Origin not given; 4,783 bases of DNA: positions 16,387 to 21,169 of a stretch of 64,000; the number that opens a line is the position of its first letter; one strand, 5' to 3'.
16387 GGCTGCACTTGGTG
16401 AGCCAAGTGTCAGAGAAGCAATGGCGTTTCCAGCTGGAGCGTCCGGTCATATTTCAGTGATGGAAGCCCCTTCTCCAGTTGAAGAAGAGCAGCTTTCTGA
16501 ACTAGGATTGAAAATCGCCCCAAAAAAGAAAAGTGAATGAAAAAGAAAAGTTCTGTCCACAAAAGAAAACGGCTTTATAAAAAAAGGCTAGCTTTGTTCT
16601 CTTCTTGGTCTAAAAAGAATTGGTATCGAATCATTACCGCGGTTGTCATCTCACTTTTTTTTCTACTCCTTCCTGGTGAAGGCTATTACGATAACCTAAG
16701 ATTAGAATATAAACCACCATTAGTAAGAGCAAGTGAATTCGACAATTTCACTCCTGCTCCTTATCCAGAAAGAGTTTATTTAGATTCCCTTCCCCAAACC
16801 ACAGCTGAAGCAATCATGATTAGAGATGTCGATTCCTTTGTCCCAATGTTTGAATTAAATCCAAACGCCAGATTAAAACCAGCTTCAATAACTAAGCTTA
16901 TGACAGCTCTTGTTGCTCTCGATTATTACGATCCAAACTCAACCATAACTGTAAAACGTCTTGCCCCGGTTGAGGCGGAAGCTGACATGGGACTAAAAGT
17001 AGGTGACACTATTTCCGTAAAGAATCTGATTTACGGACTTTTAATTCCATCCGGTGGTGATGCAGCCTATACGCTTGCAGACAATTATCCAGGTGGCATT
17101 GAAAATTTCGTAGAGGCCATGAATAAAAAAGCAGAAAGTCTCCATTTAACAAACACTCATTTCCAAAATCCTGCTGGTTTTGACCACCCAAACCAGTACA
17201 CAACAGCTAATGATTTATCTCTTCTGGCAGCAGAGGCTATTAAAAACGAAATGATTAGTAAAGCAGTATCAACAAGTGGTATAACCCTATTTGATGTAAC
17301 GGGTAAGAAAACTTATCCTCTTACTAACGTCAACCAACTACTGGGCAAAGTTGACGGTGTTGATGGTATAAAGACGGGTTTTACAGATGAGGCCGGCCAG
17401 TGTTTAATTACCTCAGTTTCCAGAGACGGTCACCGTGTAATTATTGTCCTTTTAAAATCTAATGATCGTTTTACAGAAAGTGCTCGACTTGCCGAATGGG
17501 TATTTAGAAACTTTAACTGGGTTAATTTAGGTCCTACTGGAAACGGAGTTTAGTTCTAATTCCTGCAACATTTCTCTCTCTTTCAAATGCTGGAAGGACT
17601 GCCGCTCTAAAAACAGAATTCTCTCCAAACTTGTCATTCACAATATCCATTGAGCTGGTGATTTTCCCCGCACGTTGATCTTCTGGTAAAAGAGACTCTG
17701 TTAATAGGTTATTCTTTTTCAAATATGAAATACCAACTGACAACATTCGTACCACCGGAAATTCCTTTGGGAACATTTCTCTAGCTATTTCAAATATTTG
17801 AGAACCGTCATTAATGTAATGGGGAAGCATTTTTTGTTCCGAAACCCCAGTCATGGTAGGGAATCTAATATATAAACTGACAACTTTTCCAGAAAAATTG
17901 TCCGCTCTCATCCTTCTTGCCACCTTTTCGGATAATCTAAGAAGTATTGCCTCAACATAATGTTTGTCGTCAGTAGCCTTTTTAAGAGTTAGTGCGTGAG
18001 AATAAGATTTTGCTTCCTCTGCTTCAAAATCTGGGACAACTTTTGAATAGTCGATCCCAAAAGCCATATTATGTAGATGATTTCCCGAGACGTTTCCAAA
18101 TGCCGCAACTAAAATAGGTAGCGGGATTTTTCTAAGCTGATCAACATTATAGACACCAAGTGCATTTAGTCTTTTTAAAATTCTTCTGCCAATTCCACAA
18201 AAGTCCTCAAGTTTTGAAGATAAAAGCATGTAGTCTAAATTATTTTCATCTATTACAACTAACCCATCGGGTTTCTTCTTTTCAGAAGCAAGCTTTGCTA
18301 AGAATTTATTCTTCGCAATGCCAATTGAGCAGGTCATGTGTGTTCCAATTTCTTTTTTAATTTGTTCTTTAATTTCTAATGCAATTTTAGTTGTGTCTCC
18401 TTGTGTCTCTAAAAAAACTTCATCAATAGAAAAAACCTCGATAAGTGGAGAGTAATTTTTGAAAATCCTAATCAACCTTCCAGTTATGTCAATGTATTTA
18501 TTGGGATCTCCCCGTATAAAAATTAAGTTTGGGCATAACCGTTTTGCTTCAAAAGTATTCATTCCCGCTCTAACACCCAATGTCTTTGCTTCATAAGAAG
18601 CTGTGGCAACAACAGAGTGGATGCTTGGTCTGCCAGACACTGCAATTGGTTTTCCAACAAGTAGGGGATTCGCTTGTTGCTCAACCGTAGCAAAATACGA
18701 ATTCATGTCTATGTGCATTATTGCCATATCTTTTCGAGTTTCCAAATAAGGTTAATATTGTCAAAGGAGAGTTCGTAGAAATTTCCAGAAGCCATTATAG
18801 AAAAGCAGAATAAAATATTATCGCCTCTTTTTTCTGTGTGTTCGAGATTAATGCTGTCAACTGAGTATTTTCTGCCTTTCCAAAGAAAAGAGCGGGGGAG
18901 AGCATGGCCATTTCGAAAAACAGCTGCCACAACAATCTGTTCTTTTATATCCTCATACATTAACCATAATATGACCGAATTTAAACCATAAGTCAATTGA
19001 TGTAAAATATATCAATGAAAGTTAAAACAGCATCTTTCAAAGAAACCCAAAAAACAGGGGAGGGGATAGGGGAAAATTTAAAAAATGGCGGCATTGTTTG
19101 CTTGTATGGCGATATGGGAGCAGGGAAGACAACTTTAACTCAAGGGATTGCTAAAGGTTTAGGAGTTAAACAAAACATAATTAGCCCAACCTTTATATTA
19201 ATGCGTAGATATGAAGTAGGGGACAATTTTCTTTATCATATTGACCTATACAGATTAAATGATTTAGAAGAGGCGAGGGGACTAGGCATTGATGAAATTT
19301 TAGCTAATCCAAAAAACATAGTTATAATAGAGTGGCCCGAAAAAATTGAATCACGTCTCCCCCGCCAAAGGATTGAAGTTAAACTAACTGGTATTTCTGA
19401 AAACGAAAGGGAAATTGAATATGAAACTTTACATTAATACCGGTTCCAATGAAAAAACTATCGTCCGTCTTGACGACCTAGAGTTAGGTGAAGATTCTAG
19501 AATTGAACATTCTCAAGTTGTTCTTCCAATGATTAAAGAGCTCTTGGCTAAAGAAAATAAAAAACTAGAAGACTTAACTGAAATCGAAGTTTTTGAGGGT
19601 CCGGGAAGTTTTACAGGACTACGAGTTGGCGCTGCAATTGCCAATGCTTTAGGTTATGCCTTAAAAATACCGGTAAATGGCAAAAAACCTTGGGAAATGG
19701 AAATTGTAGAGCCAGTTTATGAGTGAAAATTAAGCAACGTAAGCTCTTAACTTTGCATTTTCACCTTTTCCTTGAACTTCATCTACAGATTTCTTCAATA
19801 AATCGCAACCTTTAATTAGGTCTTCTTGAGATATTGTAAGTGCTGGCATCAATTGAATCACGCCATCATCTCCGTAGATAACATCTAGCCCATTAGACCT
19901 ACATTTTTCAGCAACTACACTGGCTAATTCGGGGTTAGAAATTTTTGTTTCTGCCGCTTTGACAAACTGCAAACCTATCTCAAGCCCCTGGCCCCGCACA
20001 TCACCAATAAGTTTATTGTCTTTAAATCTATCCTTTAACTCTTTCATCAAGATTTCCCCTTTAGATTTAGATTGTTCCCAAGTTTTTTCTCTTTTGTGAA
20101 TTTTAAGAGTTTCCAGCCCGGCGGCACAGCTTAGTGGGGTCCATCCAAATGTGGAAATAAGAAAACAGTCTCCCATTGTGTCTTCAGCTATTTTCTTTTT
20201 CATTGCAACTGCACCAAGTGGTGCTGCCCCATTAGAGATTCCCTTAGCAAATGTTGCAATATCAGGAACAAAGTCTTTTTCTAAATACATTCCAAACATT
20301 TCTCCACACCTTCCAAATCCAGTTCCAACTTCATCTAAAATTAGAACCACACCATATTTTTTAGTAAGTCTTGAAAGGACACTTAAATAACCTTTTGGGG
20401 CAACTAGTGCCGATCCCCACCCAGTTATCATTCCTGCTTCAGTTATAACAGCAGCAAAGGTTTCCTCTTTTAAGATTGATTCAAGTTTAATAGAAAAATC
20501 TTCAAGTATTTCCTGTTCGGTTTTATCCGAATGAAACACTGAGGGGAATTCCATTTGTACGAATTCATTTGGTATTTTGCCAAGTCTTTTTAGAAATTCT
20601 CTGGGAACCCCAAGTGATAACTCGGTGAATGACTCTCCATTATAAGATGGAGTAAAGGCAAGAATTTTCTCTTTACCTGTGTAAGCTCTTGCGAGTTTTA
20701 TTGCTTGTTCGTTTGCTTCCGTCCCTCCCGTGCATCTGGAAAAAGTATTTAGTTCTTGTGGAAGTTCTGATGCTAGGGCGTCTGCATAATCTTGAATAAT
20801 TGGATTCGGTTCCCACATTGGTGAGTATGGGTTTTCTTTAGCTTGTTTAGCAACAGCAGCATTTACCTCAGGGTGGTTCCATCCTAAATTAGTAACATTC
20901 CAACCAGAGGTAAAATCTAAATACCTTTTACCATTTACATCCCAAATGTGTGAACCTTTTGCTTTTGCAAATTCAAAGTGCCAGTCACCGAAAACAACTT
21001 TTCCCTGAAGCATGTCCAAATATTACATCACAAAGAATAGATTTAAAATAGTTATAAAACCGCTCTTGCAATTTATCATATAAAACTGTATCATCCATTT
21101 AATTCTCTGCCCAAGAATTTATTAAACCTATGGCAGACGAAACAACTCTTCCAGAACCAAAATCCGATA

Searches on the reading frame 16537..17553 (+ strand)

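Call 22: search_protein_families(library=pfam, max_evalue=0.001, proteins=[window:16537-17553:+])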
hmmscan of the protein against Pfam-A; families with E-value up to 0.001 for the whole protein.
window:16537-17553:+ (338 aa): 3 families
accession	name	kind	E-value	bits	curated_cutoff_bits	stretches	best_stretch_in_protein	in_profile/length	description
PF00768.25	Peptidase_S11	-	3.9e-53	180.8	27.6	1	85-307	7-236/239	D-alanyl-D-alanine carboxypeptidase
PF13354.11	Beta-lactamase2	-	7e-05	22.7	22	1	93-243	2-155/214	Beta-lactamase enzyme family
PF02113.21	Peptidase_S13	-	7.2e-05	22.1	22.8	1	88-139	16-67/444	D-Ala-D-Ala carboxypeptidase 3 (S13) family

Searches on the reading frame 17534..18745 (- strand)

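Call 22: search_protein_families(library=pfam, max_evalue=0.001, proteins=[window:17534-18745:-])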
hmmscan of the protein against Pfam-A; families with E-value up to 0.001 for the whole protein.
window:17534-18745:- (403 aa): 3 families
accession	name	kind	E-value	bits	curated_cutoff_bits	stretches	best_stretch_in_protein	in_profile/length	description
PF00817.25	IMS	-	2.2e-42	144.9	23.2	1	12-155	1-148/148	impB/mucB/samB family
PF11799.13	IMS_C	-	1.4e-17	64.6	20.7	1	246-345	2-102/109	impB/mucB/samB family C-terminal domain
PF21999.2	IMS_HHH_1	-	4.1e-08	34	27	1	181-232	2-53/53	DNA polymerase-iota, thumb domain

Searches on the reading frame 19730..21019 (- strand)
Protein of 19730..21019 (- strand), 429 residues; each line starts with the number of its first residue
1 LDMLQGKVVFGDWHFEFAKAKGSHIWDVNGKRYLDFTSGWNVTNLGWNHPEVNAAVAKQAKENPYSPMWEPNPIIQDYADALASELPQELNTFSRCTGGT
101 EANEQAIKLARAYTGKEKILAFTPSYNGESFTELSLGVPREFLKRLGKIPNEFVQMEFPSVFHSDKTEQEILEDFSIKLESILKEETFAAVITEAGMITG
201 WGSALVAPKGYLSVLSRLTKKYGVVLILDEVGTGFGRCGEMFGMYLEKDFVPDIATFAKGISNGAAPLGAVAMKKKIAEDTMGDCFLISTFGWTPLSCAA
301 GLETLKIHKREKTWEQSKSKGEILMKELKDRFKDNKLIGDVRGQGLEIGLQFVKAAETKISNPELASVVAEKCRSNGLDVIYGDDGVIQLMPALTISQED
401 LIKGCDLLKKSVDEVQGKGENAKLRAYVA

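Call 22: search_protein_families(library=pfam, max_evalue=0.001, proteins=[window:19730-21019:-])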
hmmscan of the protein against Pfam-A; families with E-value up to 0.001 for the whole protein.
window:19730-21019:- (429 aa): 1 family
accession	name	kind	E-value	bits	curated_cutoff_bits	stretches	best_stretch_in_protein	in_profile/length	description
PF00202.27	Aminotran_3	-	1.2e-79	268.3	30.5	1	15-410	11-401/403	Aminotransferase class-III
